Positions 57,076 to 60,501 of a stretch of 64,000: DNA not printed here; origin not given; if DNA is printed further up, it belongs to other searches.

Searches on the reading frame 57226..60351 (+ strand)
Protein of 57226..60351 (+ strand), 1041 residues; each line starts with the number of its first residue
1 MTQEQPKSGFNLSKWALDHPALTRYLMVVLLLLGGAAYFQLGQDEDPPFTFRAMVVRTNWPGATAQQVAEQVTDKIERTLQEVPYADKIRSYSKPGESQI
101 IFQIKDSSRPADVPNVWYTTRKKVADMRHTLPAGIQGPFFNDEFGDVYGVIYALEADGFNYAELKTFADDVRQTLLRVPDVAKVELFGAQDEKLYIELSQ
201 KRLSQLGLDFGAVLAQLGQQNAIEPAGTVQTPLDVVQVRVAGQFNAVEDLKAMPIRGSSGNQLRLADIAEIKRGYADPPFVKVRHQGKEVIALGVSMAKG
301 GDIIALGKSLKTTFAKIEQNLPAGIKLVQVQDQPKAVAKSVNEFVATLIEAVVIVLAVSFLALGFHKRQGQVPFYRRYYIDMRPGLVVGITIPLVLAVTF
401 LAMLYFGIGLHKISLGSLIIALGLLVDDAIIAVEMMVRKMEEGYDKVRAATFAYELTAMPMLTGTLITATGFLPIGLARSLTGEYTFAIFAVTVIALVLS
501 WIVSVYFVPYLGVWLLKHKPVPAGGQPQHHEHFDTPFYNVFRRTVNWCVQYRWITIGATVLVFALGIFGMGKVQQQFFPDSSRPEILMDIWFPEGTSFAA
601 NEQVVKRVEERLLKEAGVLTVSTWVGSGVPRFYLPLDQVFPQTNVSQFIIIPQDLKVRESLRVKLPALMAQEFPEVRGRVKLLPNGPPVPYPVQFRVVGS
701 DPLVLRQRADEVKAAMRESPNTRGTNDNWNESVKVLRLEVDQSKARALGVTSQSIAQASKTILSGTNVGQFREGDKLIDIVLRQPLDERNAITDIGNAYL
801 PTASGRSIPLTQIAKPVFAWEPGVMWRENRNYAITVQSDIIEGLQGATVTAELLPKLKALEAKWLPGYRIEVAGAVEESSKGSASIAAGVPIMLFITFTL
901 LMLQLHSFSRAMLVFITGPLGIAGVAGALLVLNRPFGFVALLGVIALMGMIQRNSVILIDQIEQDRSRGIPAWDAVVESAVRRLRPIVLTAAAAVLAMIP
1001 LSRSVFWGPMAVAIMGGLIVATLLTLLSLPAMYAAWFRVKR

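Call 100: search_protein_families(library=pfam, proteins=[window:57226-60351:+], max_evalue=0.0001)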
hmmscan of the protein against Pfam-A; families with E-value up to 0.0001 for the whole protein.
window:57226-60351:+ (1041 aa): 1 family
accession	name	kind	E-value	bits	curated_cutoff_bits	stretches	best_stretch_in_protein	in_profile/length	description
PF00873.25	ACR_tran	-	5.4e-162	541.3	28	1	13-1034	2-1018/1021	AcrB/AcrD/AcrF family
